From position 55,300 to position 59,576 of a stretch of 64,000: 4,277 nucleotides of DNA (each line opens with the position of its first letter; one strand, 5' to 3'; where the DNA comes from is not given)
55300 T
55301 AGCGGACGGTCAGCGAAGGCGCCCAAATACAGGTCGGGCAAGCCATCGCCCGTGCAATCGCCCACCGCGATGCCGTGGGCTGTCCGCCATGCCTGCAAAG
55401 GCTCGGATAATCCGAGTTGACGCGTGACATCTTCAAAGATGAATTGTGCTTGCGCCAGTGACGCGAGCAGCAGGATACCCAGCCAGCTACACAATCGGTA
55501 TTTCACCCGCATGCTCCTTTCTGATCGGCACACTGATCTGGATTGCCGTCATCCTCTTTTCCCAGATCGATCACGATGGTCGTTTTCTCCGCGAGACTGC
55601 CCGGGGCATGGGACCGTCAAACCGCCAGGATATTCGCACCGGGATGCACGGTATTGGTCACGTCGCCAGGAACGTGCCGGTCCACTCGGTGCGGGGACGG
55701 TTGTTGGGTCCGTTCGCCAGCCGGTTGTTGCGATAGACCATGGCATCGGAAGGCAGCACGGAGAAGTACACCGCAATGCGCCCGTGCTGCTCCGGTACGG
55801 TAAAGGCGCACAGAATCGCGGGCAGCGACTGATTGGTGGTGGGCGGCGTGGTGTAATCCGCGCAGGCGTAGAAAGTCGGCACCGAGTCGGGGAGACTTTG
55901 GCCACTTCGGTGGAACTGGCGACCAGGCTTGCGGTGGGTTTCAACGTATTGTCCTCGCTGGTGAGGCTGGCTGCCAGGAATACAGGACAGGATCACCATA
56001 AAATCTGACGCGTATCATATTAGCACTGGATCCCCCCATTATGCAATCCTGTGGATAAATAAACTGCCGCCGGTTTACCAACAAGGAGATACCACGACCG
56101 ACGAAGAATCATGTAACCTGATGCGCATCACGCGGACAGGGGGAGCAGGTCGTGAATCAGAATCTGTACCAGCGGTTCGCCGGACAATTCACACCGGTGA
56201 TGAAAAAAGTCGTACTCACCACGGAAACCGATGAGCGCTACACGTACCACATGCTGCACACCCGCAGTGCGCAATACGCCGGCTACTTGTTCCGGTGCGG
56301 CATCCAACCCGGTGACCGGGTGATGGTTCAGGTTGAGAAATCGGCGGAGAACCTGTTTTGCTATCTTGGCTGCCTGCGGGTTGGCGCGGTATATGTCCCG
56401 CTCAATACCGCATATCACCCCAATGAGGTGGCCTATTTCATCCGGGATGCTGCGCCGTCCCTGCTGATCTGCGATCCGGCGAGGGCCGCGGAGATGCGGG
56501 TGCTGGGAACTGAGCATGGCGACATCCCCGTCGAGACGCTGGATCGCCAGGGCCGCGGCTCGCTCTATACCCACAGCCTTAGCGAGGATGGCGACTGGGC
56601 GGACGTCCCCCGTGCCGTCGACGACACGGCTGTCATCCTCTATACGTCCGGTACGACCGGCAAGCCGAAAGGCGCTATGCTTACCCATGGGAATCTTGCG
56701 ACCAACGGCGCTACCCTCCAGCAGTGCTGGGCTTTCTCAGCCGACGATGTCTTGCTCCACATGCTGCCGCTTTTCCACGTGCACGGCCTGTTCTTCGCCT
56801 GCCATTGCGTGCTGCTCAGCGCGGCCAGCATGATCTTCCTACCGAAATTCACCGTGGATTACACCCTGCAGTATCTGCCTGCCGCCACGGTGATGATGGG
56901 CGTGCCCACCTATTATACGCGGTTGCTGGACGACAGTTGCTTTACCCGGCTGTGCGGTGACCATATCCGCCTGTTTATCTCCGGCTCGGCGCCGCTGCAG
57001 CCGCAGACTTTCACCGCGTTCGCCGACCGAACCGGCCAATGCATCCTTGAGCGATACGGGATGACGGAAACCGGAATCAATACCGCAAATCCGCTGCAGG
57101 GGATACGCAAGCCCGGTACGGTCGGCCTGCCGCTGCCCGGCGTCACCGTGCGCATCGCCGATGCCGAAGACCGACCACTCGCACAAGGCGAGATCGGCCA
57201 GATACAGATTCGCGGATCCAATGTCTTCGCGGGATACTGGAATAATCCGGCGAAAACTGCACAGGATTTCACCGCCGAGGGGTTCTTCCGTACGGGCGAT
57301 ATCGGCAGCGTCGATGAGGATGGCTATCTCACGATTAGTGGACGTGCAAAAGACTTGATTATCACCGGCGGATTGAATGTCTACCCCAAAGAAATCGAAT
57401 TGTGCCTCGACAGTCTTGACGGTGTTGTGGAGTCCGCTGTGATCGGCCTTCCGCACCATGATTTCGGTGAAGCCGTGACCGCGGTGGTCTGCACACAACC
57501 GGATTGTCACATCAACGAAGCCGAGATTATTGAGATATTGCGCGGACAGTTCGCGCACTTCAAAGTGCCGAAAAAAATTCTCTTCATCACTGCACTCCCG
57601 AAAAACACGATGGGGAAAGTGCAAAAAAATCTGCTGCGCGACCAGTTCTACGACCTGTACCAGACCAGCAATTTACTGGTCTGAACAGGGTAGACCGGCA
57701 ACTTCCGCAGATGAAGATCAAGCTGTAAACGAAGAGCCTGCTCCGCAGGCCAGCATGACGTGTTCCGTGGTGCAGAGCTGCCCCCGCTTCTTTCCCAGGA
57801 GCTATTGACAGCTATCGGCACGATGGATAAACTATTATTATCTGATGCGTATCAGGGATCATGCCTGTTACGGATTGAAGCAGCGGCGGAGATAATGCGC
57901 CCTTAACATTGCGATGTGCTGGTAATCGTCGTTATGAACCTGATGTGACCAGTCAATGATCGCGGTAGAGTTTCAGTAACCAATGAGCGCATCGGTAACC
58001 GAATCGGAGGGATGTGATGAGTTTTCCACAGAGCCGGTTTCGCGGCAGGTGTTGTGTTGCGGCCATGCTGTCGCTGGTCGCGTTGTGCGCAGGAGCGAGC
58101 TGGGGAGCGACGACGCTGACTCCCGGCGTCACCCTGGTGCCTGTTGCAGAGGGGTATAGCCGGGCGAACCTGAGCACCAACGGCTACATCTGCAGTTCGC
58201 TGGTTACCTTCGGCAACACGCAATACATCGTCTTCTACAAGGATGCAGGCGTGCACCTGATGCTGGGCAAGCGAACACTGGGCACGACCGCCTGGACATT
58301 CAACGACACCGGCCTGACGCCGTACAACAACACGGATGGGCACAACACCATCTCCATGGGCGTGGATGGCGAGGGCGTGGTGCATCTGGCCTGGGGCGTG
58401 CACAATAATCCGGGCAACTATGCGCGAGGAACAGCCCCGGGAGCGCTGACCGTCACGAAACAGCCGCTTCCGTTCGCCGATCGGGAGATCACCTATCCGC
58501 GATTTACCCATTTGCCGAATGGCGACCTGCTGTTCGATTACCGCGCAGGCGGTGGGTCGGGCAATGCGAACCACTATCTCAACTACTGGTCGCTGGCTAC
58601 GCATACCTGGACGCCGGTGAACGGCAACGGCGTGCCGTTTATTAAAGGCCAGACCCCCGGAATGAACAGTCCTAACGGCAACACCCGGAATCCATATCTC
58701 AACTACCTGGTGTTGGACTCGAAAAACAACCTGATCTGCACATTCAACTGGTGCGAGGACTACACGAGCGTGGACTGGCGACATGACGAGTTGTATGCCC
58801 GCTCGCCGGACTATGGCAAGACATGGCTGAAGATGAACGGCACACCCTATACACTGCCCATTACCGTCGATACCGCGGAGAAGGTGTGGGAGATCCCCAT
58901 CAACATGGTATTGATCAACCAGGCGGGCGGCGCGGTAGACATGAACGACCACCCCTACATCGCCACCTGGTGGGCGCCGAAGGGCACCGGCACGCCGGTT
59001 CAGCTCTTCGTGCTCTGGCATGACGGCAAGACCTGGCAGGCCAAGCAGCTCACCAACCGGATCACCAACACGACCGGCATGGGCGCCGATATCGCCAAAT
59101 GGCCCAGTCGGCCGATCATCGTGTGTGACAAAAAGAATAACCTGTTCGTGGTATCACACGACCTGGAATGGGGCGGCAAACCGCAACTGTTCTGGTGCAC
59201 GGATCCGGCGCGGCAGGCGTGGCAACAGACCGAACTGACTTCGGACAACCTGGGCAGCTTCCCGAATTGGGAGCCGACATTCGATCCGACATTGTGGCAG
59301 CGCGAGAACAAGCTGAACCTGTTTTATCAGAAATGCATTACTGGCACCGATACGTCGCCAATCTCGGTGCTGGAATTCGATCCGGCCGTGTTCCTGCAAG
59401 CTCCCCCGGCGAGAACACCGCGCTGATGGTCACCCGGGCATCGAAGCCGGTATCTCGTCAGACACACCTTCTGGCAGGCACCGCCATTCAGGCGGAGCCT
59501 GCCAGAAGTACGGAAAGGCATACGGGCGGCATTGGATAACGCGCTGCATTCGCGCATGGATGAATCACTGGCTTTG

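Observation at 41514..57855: A 14-bp palindrome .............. at seven intergenic sites defines a probable LacI-family regulon with stereotyped promoter-operator cassettes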

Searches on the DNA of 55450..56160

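Call 76: search_rna_families(source=window, start=55450, end=56160, threshold=evalue, max_evalue=1)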
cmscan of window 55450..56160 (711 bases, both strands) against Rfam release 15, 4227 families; matches with E-value up to 1: 1.
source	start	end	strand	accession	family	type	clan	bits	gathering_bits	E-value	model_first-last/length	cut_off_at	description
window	55738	55805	-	RF00455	mir-15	Gene; miRNA;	CL00085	18.1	57.3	0.16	1-88/88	no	mir-15 microRNA precursor family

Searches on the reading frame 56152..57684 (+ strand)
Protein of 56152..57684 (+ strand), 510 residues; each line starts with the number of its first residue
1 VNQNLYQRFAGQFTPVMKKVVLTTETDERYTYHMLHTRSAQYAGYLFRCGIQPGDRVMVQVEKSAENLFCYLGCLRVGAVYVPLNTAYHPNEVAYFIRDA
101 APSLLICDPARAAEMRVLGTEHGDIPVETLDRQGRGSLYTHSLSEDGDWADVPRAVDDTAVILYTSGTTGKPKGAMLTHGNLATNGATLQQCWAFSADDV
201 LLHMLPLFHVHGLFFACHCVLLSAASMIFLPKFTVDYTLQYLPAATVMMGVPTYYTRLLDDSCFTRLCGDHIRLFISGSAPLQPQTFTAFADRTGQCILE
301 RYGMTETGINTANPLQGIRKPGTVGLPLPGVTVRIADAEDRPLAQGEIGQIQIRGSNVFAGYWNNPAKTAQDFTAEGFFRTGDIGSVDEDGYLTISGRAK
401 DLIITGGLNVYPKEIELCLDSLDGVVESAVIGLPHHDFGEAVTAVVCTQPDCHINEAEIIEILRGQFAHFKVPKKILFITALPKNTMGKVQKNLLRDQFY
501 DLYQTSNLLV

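Call 4: search_protein_families(library=pfam, proteins=[window:56152-57684:+])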
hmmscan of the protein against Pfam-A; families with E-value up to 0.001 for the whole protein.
window:56152-57684:+ (510 aa): 2 families
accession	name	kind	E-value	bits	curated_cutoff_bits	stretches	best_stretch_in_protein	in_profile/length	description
PF00501.34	AMP-binding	-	7.5e-86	288.8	29.9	1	18-363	10-384/384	AMP-binding enzyme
PF13193.12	AMP-binding_C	-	1.4e-12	48.8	24.5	1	414-489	1-76/76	AMP-binding enzyme C-terminal domain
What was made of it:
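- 56152..57684 (+): Target gene: AMP-binding (acyl/aryl-CoA ligase-like). Call 4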

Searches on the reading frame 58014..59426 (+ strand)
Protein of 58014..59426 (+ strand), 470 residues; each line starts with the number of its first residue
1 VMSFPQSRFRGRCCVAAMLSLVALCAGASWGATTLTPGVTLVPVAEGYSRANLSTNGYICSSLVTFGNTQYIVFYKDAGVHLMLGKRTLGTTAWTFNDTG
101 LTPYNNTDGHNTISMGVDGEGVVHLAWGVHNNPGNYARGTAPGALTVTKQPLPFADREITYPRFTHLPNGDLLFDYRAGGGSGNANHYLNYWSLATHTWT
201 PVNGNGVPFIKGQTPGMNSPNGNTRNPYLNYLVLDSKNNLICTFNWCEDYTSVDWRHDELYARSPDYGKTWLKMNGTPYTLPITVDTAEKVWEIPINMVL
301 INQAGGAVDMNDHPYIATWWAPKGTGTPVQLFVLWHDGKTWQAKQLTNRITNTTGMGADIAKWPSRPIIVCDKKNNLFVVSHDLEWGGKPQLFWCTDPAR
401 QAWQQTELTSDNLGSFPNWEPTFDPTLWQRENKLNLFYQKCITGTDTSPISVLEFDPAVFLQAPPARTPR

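Call 4: search_protein_families(library=pfam, proteins=[window:58014-59426:+])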
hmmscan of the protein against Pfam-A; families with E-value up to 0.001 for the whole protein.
window:58014-59426:+ (470 aa): 1 family
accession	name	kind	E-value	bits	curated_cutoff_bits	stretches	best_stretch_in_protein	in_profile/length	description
PF15892.11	BNR_4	-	2e-56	191.8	27.3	1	69-348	1-271/272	BNR repeat-containing family member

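Call 64: search_solved_structures(query=window:58014-59426:+, max_evalue=0.1)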
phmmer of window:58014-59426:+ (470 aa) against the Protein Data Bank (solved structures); distinct sequences matched with E-value up to 0.1: 8.
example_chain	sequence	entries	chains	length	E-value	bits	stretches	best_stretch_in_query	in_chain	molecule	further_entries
5muk_A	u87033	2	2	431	8.7e-73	248.7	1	40-445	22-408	Neuraminidase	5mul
4irt_A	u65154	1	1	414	6.6e-72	245.8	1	41-444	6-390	Uncharacterized protein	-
5mvh_A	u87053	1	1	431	1.8e-65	224.6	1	41-445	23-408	BACCELL_00856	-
5mum_A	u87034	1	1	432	8.4e-64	219.1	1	40-445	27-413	BACINT_00347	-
7esk_A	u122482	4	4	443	5.6e-25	91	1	55-313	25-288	L-Rhamnose-alpha-1,4-D-glucuronate lyase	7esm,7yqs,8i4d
7esn_A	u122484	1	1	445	4.7e-24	88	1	55-312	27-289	L-Rhamnose-alpha-1,4-D-glucuronate lyase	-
7esl_A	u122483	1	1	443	4.9e-24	87.9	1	55-313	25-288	L-rhamnose-alpha-1,4-D-glucuronate lyase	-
3pic_A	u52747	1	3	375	0.026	16.2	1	375-449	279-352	Cip2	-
